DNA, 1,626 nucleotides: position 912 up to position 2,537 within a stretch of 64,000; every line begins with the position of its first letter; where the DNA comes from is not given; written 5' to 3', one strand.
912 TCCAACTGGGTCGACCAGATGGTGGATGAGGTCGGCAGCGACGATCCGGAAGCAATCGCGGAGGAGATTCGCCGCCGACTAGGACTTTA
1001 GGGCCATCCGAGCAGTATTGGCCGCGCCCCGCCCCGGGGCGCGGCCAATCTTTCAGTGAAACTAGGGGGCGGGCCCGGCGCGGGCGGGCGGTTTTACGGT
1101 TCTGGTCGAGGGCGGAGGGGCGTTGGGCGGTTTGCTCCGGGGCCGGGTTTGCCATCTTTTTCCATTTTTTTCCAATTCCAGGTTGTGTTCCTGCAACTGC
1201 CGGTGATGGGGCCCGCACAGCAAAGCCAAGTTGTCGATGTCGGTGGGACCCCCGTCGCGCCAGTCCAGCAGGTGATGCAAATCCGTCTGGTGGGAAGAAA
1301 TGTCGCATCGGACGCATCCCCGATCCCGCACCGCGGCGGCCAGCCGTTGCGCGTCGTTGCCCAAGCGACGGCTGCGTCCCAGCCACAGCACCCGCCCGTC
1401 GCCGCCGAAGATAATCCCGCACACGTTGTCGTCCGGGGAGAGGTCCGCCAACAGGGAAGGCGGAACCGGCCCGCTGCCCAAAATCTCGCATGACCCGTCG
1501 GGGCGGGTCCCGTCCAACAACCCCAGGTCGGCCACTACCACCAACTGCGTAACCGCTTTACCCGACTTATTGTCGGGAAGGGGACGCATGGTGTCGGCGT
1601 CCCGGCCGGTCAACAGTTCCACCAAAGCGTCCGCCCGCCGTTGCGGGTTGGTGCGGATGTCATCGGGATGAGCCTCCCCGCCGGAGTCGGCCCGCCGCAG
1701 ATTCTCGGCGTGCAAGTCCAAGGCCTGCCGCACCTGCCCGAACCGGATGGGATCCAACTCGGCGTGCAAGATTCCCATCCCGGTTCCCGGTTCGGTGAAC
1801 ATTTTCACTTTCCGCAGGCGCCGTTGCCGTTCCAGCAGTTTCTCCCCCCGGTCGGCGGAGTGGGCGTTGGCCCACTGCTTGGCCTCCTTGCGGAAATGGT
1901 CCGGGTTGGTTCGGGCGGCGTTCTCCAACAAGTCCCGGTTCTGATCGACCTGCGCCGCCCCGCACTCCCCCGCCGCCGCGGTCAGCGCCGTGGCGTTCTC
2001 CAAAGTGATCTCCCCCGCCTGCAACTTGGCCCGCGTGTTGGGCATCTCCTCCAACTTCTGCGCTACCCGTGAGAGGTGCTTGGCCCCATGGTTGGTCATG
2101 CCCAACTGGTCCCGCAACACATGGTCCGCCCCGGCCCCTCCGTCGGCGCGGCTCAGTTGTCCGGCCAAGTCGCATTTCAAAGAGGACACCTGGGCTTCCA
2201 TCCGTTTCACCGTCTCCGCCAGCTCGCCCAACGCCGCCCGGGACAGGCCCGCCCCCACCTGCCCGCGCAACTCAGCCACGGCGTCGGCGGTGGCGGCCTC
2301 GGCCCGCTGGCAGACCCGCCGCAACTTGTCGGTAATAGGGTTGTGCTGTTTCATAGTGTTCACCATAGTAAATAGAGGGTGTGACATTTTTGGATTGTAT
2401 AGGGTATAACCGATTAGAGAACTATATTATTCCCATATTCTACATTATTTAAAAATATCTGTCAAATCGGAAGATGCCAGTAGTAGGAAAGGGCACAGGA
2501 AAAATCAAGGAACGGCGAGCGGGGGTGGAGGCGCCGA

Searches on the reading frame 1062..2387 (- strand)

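Call 25: search_protein_families(library=pfam, proteins=[window:1062-2387:-], max_evalue=0.00001)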
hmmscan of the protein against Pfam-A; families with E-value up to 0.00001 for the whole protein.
window:1062-2387:- (441 aa): 2 families
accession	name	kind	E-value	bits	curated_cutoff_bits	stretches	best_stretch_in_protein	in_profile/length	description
PF02720.22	DUF222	-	8.7e-19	68.4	24.4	1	52-355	3-306/306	Domain of unknown function (DUF222)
PF01844.29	HNH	-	3.1e-06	27.7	21.4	1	358-393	1-39/47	HNH endonuclease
